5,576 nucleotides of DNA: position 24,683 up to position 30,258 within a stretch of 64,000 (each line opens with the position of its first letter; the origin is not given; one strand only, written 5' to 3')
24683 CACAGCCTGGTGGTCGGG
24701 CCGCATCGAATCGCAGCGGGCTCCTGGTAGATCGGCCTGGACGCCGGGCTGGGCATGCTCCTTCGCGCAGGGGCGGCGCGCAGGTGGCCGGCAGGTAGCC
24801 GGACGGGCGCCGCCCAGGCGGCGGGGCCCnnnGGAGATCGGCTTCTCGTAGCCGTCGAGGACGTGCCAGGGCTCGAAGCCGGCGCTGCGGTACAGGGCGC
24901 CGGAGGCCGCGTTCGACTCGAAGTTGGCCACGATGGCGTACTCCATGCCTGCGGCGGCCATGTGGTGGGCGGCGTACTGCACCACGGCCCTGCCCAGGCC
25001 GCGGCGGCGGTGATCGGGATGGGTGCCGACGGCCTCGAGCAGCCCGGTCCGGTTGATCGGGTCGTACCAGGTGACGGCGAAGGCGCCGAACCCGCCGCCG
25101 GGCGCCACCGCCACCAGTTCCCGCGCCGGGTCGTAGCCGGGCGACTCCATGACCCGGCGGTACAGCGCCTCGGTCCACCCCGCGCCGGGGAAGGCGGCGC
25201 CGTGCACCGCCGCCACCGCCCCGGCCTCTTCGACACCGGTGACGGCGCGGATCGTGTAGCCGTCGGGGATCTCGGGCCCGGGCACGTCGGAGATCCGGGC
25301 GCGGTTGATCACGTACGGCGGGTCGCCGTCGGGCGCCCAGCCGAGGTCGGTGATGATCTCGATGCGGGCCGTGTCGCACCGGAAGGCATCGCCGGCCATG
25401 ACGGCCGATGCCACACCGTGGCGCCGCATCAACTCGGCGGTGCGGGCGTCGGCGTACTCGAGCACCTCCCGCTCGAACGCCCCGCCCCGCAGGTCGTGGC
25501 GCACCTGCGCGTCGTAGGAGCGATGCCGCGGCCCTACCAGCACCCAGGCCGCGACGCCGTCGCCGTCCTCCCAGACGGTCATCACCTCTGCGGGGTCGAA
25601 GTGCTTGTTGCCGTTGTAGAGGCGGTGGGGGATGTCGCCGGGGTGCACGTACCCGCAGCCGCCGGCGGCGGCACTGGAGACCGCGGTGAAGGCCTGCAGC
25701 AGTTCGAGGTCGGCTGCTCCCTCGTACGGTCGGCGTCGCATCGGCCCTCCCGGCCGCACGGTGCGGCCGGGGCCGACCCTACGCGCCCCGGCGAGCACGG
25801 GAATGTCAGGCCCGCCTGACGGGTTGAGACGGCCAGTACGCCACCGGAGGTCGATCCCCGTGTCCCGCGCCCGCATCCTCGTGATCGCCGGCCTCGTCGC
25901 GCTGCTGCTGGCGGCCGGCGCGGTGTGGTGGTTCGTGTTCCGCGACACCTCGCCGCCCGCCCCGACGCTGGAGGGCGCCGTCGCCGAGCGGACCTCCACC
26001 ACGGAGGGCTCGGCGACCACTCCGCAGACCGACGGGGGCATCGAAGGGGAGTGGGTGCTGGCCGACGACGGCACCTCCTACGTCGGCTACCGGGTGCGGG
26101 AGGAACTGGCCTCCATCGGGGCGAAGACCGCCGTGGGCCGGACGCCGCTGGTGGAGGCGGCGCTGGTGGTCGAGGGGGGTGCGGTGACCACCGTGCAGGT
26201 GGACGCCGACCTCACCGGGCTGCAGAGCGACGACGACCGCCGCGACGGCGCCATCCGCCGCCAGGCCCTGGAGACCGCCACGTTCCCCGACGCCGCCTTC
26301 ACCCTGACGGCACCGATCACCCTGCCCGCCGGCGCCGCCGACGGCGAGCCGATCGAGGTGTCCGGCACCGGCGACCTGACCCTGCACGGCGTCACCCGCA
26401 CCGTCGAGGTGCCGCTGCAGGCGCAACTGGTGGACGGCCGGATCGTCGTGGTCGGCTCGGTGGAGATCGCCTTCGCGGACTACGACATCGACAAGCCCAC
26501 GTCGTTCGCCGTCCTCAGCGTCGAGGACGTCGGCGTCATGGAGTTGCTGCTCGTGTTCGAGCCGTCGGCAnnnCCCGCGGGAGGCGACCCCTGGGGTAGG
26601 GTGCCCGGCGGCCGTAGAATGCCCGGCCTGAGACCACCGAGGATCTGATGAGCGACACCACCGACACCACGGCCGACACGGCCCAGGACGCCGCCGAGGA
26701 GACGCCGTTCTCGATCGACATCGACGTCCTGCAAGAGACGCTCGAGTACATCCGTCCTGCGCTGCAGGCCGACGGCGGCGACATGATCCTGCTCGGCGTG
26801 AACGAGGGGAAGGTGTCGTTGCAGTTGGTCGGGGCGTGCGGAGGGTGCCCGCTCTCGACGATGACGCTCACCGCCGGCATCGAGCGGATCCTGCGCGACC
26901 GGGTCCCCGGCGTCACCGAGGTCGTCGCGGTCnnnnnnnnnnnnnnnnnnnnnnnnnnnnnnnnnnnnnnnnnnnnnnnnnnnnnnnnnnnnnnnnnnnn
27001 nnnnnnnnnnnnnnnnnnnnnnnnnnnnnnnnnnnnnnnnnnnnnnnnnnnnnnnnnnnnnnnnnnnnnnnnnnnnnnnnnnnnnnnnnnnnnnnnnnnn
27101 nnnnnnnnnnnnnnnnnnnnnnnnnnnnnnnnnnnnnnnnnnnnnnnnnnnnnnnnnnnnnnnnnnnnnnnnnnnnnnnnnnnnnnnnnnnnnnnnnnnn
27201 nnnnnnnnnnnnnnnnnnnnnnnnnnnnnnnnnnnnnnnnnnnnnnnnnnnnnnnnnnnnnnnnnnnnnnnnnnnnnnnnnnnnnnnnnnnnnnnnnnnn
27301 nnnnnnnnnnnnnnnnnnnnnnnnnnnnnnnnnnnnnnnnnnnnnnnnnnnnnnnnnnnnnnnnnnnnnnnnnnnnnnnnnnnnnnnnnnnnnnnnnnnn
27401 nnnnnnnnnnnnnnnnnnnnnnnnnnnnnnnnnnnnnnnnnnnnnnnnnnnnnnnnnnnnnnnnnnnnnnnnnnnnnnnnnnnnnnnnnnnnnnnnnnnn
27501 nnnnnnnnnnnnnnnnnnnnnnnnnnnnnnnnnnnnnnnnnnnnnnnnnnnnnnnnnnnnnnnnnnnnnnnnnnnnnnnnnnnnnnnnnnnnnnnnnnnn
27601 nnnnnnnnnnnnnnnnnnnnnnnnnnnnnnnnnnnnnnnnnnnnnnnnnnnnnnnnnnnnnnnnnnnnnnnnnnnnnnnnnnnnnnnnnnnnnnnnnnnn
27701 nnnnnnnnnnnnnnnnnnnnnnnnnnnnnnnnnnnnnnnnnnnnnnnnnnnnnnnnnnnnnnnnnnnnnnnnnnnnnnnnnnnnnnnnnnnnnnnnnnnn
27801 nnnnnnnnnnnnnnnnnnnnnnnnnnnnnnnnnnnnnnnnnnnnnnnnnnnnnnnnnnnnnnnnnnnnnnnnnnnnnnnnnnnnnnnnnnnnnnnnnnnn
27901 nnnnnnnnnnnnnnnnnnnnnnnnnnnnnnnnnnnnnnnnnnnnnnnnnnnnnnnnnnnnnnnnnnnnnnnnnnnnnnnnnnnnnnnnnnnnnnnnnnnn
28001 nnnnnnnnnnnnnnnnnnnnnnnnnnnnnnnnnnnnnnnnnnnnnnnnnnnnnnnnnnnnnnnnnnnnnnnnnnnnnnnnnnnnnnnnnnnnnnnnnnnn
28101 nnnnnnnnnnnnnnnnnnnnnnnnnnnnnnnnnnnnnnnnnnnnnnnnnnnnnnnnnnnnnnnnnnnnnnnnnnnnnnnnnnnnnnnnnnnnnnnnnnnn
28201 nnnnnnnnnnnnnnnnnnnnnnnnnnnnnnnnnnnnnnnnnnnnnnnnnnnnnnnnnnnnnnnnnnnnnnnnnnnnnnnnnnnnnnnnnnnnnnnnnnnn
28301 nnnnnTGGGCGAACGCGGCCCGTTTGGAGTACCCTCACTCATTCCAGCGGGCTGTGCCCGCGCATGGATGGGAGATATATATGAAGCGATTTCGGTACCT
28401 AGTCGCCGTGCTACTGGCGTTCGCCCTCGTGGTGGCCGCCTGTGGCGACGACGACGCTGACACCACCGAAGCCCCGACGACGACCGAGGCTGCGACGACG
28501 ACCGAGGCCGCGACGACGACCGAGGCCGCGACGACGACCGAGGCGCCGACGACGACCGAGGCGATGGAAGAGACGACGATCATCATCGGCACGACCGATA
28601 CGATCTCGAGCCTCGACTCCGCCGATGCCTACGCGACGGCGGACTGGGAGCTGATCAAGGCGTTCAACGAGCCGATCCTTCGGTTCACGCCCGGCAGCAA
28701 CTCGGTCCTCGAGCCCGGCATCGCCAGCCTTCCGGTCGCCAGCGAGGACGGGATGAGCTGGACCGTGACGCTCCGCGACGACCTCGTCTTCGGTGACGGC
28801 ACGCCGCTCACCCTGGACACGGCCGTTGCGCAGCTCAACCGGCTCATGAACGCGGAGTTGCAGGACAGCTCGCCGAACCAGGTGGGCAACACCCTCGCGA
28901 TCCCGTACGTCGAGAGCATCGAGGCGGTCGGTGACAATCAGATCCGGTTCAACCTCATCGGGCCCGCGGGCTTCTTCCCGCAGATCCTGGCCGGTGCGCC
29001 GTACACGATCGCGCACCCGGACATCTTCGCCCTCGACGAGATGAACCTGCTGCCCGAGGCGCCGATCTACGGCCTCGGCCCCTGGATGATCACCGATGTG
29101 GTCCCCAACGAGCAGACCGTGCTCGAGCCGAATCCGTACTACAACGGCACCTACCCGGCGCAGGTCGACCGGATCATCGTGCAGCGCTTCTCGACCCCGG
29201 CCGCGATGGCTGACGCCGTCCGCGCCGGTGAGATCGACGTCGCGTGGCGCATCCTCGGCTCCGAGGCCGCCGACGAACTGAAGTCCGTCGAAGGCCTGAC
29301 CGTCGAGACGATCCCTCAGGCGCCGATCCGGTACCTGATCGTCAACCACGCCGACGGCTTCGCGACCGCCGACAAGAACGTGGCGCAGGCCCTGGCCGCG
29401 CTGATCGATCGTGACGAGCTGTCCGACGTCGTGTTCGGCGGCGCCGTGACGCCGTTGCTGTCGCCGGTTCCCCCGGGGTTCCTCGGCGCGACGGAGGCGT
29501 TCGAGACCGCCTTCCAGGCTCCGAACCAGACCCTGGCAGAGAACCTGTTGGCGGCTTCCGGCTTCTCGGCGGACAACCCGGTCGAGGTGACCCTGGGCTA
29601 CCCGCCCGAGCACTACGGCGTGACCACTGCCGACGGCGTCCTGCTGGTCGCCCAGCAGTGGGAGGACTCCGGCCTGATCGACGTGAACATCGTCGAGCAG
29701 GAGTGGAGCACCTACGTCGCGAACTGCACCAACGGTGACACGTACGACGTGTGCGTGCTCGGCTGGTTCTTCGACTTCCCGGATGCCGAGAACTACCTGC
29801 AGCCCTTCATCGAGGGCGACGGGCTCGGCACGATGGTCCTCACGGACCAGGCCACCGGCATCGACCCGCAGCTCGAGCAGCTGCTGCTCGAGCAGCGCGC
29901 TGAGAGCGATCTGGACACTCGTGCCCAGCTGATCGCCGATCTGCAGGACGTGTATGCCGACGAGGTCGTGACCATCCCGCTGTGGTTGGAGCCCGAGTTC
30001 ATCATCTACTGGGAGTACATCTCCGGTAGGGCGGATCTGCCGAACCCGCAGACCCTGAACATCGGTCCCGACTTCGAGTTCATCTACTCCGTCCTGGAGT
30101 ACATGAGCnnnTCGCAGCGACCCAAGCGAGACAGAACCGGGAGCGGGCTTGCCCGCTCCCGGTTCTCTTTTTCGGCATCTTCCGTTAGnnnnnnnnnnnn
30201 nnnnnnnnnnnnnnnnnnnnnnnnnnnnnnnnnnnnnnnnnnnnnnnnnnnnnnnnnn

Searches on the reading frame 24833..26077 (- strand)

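Call 40: search_protein_families(library=pfam, proteins=[window:24833-26077:-], max_evalue=0.0001)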
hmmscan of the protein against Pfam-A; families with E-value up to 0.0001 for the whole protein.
window:24833-26077:- (415 aa): 4 families
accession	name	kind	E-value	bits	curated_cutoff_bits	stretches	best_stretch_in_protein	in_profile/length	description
PF00583.31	Acetyltransf_1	-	1.1e-11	45.5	20.7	1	334-401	48-116/116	Acetyltransferase (GNAT) family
PF13508.13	Acetyltransf_7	-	4.7e-10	40.1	27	1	329-403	16-84/84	Acetyltransferase (GNAT) domain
PF08445.16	FR47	-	2e-09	37.7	22.1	1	343-402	20-78/86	FR47-like protein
PF13527.13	Acetyltransf_9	-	8.8e-06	26.2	25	1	344-403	72-126/127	Acetyltransferase (GNAT) domain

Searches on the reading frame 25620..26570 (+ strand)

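Call 40: search_protein_families(library=pfam, proteins=[window:25620-26570:+], max_evalue=0.0001)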
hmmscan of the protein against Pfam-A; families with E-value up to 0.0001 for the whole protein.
window:25620-26570:+ (317 aa): 1 family
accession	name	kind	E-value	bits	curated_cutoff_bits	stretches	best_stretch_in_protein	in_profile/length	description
PF04264.18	YceI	-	2.4e-16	60.9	23.7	1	152-301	7-138/150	YceI-like domain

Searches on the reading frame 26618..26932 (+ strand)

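Call 41: search_protein_families(library=pfam, proteins=[window:26618-26932:+], max_evalue=0.0001)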
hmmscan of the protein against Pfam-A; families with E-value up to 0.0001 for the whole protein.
window:26618-26932:+ (105 aa): 1 family
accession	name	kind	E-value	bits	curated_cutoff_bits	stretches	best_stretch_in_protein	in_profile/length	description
PF01106.22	NifU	-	3.2e-25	88.5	27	1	39-103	2-67/67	NifU-like domain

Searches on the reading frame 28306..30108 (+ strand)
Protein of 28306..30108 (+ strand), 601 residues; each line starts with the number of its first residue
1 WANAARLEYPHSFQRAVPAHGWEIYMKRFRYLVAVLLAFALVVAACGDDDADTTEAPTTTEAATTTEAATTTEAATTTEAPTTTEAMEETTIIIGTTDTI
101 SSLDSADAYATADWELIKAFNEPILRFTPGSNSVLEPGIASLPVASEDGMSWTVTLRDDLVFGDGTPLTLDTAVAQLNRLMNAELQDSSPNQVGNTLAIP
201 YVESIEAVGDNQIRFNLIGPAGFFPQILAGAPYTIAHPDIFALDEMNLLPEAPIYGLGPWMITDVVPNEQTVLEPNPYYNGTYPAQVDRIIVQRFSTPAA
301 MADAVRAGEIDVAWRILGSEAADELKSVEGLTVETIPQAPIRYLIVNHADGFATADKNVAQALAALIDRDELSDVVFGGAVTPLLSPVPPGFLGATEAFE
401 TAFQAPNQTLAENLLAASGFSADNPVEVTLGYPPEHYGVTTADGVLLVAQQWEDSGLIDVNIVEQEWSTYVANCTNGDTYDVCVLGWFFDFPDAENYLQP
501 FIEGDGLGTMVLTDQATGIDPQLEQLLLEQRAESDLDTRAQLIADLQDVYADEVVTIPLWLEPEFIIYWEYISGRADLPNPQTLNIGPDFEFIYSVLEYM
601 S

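Call 41: search_protein_families(library=pfam, proteins=[window:28306-30108:+], max_evalue=0.0001)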
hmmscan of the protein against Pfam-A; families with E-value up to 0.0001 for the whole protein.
window:28306-30108:+ (601 aa): 1 family
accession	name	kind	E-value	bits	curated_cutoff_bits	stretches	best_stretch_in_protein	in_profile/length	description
PF00496.27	SBP_bac_5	-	5.7e-64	217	32.4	1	135-503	2-362/368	Bacterial extracellular solute-binding proteins, family 5 Middle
